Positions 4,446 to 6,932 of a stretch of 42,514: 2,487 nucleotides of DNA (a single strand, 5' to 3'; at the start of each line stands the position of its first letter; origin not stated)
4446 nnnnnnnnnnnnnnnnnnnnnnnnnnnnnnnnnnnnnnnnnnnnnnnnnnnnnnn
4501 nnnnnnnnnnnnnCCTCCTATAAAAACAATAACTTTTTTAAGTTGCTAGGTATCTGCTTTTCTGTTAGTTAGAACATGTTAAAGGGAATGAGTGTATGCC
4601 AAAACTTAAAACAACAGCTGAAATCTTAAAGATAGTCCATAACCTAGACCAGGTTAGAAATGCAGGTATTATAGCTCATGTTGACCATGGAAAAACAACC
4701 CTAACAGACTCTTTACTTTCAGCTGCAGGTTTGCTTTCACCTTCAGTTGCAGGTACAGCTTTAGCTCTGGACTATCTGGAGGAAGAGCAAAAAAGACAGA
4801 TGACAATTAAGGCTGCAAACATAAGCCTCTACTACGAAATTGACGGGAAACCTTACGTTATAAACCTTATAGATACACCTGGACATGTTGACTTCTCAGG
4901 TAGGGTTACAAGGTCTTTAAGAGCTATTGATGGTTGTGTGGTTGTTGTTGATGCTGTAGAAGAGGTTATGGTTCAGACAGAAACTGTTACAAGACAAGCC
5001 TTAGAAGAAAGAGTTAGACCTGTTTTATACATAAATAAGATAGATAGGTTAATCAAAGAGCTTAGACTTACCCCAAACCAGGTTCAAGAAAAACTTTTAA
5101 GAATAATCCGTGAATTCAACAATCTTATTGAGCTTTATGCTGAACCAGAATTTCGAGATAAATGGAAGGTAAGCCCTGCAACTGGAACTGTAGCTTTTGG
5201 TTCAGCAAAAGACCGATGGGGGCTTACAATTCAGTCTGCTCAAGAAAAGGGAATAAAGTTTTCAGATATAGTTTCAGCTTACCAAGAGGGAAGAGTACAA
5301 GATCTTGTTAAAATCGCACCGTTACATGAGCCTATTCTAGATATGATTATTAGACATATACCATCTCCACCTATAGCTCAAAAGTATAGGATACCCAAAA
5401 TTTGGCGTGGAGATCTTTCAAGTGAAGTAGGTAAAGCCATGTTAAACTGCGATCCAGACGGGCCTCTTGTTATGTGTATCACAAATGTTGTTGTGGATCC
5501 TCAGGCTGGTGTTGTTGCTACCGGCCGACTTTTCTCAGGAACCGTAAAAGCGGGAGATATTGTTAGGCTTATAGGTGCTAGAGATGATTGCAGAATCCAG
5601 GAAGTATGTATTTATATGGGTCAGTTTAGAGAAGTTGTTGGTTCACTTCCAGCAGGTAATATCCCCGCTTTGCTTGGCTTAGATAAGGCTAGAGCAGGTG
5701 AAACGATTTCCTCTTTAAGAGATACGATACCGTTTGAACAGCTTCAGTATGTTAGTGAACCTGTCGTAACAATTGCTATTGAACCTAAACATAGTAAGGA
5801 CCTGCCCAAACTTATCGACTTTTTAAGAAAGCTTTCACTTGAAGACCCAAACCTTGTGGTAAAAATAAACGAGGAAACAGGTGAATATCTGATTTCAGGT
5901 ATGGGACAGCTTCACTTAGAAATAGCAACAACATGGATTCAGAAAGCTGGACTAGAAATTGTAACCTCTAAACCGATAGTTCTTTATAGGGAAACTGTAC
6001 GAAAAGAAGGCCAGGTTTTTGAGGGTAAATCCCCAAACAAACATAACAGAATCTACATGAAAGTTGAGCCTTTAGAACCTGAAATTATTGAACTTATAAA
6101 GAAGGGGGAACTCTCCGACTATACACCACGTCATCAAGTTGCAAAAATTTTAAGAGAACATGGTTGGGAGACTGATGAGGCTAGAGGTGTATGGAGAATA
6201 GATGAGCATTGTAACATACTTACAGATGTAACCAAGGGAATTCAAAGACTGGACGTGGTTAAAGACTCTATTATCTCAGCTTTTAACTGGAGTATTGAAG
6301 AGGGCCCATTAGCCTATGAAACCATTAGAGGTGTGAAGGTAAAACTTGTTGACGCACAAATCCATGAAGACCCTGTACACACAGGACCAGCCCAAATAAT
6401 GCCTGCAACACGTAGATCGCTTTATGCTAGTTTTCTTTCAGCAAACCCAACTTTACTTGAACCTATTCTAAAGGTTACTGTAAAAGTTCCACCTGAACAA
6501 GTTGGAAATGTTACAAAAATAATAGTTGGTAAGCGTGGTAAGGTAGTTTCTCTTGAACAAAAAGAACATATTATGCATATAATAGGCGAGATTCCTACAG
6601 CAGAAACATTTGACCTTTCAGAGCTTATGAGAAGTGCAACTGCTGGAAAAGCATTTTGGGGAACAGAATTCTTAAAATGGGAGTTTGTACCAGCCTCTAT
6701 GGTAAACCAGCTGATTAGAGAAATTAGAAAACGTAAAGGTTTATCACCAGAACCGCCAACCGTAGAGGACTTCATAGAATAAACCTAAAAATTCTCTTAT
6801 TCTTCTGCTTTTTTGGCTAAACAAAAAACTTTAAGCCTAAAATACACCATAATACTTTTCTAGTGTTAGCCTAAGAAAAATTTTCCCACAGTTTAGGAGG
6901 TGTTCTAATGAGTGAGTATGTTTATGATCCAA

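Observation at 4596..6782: EF-2 with altered switch I (RGIT->RQMT) and diphthamide loop (HRG->HTG)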

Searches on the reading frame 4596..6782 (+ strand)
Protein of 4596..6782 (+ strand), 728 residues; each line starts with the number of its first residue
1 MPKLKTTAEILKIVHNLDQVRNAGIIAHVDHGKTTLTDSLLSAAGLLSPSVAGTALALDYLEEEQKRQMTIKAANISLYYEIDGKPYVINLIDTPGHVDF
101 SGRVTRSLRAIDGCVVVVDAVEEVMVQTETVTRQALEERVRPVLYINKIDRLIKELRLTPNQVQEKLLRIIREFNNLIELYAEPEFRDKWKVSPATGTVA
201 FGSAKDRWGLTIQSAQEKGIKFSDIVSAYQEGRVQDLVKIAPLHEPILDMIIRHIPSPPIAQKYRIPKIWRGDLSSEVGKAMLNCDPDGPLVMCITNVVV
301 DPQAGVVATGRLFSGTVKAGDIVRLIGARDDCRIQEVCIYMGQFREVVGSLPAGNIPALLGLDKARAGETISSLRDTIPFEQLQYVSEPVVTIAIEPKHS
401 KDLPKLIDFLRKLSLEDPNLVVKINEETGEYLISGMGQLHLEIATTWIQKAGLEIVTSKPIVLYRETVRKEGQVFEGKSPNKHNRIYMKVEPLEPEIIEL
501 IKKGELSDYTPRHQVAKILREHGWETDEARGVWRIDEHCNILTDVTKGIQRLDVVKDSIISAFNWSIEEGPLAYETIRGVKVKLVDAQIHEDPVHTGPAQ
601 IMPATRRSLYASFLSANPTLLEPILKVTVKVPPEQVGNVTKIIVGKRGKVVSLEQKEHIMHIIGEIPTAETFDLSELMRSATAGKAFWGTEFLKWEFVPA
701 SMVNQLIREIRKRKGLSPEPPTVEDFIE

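Call 3: search_protein_families(library=pfam, proteins=[window:4596-6782:+])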
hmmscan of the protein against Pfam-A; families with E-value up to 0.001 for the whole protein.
window:4596-6782:+ (728 aa): 8 families
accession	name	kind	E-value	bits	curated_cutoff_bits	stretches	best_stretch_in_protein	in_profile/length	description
PF00009.33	GTP_EFTU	-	4.2e-52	176.9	26.5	1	19-257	2-188/188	Elongation factor Tu GTP binding domain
PF03764.24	EFG_IV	-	1.7e-23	83.1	24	1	515-617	16-121/121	Elongation factor G, domain IV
PF14492.12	EFG_III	-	1.7e-21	76.4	27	1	386-457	1-73/75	Elongation Factor G, domain III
PF00679.30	EFG_C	-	2.4e-19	69.6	27.9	1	620-705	2-88/89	Elongation factor G C-terminus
PF03144.31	GTP_EFTU_D2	-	3.3e-13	50.3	30.3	1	305-371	1-72/73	Elongation factor Tu domain 2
PF22042.2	EF-G_D2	-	9.9e-10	38.8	27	1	293-373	4-83/84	Elongation factor G domain 2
PF01926.29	MMR_HSR1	-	0.00082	19.9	21.9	0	25-148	4-113/113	50S ribosome-binding GTPase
PF00071.28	Ras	-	0.00082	19.4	21.6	0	53-150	12-115/162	Ras family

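Call 4: search_protein_families(library=ncbifam, proteins=[window:4596-6782:+])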
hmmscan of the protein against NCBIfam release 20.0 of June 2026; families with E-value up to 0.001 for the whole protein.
window:4596-6782:+ (728 aa): 34 families (the best 25 are shown)
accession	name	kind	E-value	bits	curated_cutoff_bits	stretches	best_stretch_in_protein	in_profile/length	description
TIGR00490.1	aEF-2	equivalog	2.9e-272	905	738.45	1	5-719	4-720/720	elongation factor EF-2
NF009381.0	PRK12740.1-5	subfamily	4.5e-92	309.6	583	3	246-474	267-488/692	elongation factor G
TIGR00484.1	EF-G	equivalog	2.2e-88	297.1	659.4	3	16-167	6-155/691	elongation factor G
NF009891.0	PRK13351.1-1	equivalog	3.7e-73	247.2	597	3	246-473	252-477/681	elongation factor G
TIGR01394.1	TypA_BipA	equivalog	7.3e-65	219.3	757.3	2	20-167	1-144/594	translational GTPase TypA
NF009379.0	PRK12740.1-3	equivalog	6.1e-59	200.2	513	3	286-472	287-468/674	elongation factor G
NF009377.1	PRK12740.1-1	equivalog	8.4e-56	189.7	890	3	246-473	271-502/700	elongation factor G-like protein EF-G2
TIGR01393.1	lepA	equivalog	2.7e-55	187.9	533.9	2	19-163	2-146/595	translation elongation factor 4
NF058620.1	EFG2_Bacteroid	exception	7.6e-55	186.6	1000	3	281-473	291-483/717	elongation factor G2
NF012153.1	tet_protect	equivalog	2.8e-54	184.4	775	3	22-167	2-145/614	tetracycline resistance ribosomal protection protein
NF007583.0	PRK10218.1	equivalog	1.8e-39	135.2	1260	2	18-152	3-133/607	ribosome-dependent GTPase TypA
NF033148.1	tet_protect_M_W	exception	3.5e-38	131.4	1100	2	20-169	3-150/639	TetM/TetW/TetO/TetS family tetracycline resistance ribosomal protection protein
NF000120.3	47473_otr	exception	9.1e-37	126.9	900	2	22-151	4-131/608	tetracycline resistance ribosomal protection protein Otr(A)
NF009892.0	PRK13351.1-3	equivalog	3e-35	121.7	640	2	19-155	2-141/623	elongation factor G-like protein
NF012155.1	tet_protect_M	exception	6.5e-28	97.3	1420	2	20-171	3-152/639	tetracycline resistance ribosomal protection protein Tet(M)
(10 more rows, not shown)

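Call 5: find_homologous_proteins(query=window:4596-6782:+)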
Query window:4596-6782:+ (728 aa): 8000 proteins with E <= 0.001 among 8000 candidates; the best 120 are listed.
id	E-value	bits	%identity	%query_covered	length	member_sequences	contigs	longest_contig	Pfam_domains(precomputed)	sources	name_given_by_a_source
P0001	0.0e+0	1531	92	100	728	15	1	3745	PF00679.31,PF14492.13,PF00009.34,PF03764.25,PF03144.32,PF22042.3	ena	-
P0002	0.0e+0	1452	88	100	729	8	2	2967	PF00679.31,PF14492.13,PF00009.34,PF03764.25,PF03144.32,PF22042.3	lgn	-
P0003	0.0e+0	1396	83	100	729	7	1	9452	PF00679.31,PF14492.13,PF00009.34,PF03764.25,PF03144.32,PF22042.3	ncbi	-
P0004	0.0e+0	1383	82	100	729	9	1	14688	PF00679.31,PF14492.13,PF00009.34,PF03764.25,PF03144.32,PF22042.3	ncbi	ncbi:MAG: elongation factor EF-2 [Candidatus Hecatellaceae archaeon]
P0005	0.0e+0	1368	81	100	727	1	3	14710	PF00679.31,PF14492.13,PF00009.34,PF03764.25,PF03144.32,PF22042.3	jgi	jgi:elongation factor 2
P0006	0.0e+0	1355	80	100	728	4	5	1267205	PF00679.31,PF14492.13,PF00009.34,PF03764.25,PF03144.32,PF22042.3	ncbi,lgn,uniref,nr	ncbi:elongation factor EF-2 [Candidatus Hecatella orcuttiae]|uniref:elongation factor EF-2 n=1 Tax=C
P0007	0.0e+0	1355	81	100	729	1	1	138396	PF00679.31,PF14492.13,PF00009.34,PF03764.25,PF03144.32,PF22042.3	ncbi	ncbi:MAG: elongation factor EF-2 [Candidatus Bathyarchaeia archaeon]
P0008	0.0e+0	1337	79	100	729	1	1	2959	PF00679.31,PF14492.13,PF00009.34,PF03764.25,PF03144.32,PF22042.3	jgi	-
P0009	0.0e+0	1312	76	100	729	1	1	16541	PF00679.31,PF14492.13,PF00009.34,PF03764.25,PF03144.32,PF22042.3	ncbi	ncbi:MAG: elongation factor EF-2 [Candidatus Bathyarchaeota archaeon]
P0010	0.0e+0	1299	77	100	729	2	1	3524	PF00679.31,PF14492.13,PF00009.34,PF03764.25,PF03144.32,PF22042.3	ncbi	ncbi:MAG: elongation factor EF-2 [Candidatus Bathyarchaeia archaeon]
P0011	0.0e+0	1275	76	100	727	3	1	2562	PF00679.31,PF14492.13,PF00009.34,PF03764.25,PF03144.32,PF22042.3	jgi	-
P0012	0.0e+0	1274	76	100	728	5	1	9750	PF00679.31,PF14492.13,PF00009.34,PF03764.25,PF03144.32,PF22042.3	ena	-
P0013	0.0e+0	1196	71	100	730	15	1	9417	PF00679.31,PF14492.13,PF00009.34,PF03764.25,PF03144.32,PF22042.3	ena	-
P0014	0.0e+0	1194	71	100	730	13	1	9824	PF00679.31,PF14492.13,PF00009.34,PF03764.25,PF03144.32,PF22042.3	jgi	-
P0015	0.0e+0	1186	74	97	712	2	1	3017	PF00679.31,PF14492.13,PF00009.34,PF03764.25,PF03144.32,PF22042.3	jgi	-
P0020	0.0e+0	1173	72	97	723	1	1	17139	PF00679.31,PF14492.13,PF00009.34,PF03764.25,PF03144.32,PF22042.3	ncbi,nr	ncbi:elongation factor EF-2 [Candidatus Bathyarchaeota archaeon]|nr:elongation factor EF-2 [Candidat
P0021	0.0e+0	1170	70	100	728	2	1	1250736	PF00679.31,PF14492.13,PF00009.34,PF03764.25,PF03144.32,PF22042.3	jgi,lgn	-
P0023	0.0e+0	1163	69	100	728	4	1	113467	PF00679.31,PF14492.13,PF00009.34,PF03764.25,PF03144.32,PF22042.3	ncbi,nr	ncbi:elongation factor EF-2 [Candidatus Bathyarchaeota archaeon RBG_16_48_13]|nr:MAG: elongation fac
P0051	0.0e+0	1129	68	99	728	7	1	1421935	PF00679.31,PF14492.13,PF00009.34,PF03764.25,PF03144.32,PF22042.3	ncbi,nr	ncbi:MAG: elongation factor EF-2 [Candidatus Bathyarchaeota archaeon]|nr:MAG: elongation factor EF-2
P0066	0.0e+0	1121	66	100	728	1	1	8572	PF00679.31,PF14492.13,PF00009.34,PF03764.25,PF03144.32,PF22042.3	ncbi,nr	ncbi:MAG: elongation factor 2 [Thermoproteota archaeon]|nr:elongation factor 2 [Thermoproteota archa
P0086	0.0e+0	1116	68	100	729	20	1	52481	PF00679.31,PF14492.13,PF00009.34,PF03764.25,PF03144.32,PF22042.3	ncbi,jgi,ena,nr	ncbi:MAG TPA: elongation factor EF-2 [Nitrososphaeria archaeon]|nr:elongation factor EF-2 [Nitrososp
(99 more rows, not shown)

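Call 13: search_solved_structures(query=window:4596-6782:+, show_alignments=2)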
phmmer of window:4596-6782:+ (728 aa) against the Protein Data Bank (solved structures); distinct sequences matched with E-value up to 0.001: 221 (the best 60 are shown).
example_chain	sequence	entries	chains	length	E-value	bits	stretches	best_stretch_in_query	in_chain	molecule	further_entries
8hl1_AEFG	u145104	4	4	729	9e-275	916.7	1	9-726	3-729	Elongation factor 2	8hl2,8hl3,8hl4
5h7j_A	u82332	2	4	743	2.2e-234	783.2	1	8-726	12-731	Elongation factor 2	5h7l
6q2d_C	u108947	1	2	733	2.3e-223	746.8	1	5-726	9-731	Elongation factor 2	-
6u45_A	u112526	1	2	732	1.6e-218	730.7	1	10-727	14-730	Elongation factor 2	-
6u43_A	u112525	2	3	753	1.7e-217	727.4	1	10-727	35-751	Elongation factor 2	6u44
9ou7_DC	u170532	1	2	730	4.3e-215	719.4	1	8-727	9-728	Elongation factor 2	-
7old_C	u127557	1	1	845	4.9e-152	511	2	241-726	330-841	Elongation factor 2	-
1n0u_A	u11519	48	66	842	1.3e-148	499.7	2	239-726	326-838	Elongation factor 2 | yeast eEF2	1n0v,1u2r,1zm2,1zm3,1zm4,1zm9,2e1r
6gq1_AZ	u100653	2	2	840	1.4e-148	499.6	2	239-726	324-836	Elongation factor 2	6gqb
6gqv_AX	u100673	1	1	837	1.8e-148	499.2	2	239-725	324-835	Elongation factor 2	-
9b0s_cB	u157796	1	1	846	3.1e-148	498.5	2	241-727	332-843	Elongation factor 2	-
11hv_v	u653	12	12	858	4.5e-148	497.9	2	241-727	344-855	Elongation factor 2 | eEF2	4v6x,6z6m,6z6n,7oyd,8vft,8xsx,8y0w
11hg_v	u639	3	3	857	4.7e-148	497.9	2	241-727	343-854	Elongation factor 2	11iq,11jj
3j7p_4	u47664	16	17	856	4.8e-148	497.8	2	241-727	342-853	Eukaryotic elongation factor 2 | Elongation factor 2 | eEF2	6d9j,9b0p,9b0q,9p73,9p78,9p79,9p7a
9q2m_EF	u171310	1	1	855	5.1e-148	497.7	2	241-727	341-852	Elongation factor 2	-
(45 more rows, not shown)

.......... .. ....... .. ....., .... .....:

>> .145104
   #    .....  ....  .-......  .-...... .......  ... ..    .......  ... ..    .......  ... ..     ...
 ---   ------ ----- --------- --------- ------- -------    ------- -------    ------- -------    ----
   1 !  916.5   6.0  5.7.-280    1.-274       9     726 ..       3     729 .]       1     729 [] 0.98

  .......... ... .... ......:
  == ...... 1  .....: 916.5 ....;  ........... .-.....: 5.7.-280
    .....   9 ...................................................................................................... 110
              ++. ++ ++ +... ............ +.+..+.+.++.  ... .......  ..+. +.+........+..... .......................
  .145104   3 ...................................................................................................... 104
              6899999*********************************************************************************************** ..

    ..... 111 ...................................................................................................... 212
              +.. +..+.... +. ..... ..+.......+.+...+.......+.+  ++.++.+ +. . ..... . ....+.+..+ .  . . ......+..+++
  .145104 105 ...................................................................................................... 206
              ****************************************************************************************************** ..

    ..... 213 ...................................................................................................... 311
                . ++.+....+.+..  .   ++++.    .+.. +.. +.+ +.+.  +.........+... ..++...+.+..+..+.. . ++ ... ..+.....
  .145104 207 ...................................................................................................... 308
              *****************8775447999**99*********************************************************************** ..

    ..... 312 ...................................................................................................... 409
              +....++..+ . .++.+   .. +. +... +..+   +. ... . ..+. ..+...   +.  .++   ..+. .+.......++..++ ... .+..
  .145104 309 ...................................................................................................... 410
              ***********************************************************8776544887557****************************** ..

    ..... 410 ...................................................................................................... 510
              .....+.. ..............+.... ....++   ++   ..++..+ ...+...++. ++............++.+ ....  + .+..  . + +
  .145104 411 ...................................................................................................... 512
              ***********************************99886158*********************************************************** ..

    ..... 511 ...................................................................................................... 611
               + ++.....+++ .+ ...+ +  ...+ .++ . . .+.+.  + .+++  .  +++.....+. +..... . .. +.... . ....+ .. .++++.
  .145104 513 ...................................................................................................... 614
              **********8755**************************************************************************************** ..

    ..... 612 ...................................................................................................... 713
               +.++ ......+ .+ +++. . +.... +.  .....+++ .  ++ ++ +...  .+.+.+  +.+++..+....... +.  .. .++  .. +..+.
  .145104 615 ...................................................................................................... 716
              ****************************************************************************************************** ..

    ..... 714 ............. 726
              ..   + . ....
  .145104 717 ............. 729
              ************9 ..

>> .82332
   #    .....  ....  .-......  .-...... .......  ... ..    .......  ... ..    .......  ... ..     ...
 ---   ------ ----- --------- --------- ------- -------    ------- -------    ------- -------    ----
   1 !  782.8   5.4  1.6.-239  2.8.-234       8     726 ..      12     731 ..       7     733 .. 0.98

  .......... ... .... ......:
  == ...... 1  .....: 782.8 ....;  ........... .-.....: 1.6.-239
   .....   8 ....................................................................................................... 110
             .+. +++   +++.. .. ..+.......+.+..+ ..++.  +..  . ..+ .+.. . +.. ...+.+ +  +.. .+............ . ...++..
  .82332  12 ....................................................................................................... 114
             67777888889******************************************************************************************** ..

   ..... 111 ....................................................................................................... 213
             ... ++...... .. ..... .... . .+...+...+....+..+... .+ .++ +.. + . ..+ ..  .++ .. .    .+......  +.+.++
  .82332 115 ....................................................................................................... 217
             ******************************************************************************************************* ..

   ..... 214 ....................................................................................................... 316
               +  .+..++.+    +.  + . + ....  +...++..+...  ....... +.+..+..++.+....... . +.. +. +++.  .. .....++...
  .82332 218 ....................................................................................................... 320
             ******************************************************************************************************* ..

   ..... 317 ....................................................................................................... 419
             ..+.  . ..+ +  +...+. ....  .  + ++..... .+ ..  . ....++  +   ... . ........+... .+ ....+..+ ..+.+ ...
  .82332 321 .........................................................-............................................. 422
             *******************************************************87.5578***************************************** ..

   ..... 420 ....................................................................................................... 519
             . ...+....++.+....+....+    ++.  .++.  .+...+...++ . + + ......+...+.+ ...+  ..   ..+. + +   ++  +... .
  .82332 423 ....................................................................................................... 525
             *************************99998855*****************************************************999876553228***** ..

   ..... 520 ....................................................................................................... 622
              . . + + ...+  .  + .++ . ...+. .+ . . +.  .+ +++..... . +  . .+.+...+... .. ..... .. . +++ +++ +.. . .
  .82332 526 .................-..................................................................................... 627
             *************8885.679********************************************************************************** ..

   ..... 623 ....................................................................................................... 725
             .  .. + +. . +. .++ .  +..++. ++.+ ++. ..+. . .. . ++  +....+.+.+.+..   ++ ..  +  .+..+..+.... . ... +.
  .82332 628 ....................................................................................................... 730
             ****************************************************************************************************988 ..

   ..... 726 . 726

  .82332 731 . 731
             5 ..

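Call 22: find_encoding_contigs(protein=P0006, flank=10000, max_places=3)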
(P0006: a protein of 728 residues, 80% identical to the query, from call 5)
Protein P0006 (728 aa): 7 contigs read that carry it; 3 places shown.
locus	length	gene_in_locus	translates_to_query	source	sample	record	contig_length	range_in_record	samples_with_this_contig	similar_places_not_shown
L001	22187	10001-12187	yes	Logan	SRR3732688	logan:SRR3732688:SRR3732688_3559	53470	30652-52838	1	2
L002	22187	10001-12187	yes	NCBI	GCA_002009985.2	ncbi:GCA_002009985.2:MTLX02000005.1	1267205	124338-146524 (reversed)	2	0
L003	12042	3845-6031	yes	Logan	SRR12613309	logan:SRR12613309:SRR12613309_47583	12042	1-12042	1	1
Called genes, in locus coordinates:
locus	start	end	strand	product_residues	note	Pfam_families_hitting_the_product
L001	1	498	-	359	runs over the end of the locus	PF01992:vATP-synt_AC39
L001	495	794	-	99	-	-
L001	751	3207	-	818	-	PF01496:V_ATPase_I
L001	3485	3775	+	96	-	-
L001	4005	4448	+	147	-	-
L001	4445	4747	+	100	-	PF09341:Pcc1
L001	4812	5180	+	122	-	PF01920:Prefoldin_2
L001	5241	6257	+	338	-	PF01368:DHH, PF02272:DHHA1 (faint)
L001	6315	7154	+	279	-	PF02463:SMC_N (faint), PF00005:ABC_tran, PF13304:AAA_21 (weak)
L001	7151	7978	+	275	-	PF00005:ABC_tran, PF02463:SMC_N, PF13304:AAA_21 (faint)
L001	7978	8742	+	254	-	PF02361:CbiQ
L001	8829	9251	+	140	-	PF00582:Usp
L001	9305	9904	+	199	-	PF01380:SIS, PF13580:SIS_2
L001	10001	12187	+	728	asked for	PF00009:GTP_EFTU, PF22042:EF-G_D2, PF03144:GTP_EFTU_D2, PF14492:EFG_III, PF03764:EFG_IV, PF00679:EFG_C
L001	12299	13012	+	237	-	PF02732:ERCC4, PF12826:HHH_2 (weak), PF14520:HHH_5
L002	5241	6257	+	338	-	PF01368:DHH, PF02272:DHHA1 (faint)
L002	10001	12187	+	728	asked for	PF00009:GTP_EFTU, PF22042:EF-G_D2, PF03144:GTP_EFTU_D2, PF14492:EFG_III, PF03764:EFG_IV, PF00679:EFG_C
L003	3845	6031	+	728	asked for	PF00009:GTP_EFTU, PF22042:EF-G_D2, PF03144:GTP_EFTU_D2, PF14492:EFG_III, PF03764:EFG_IV, PF00679:EFG_C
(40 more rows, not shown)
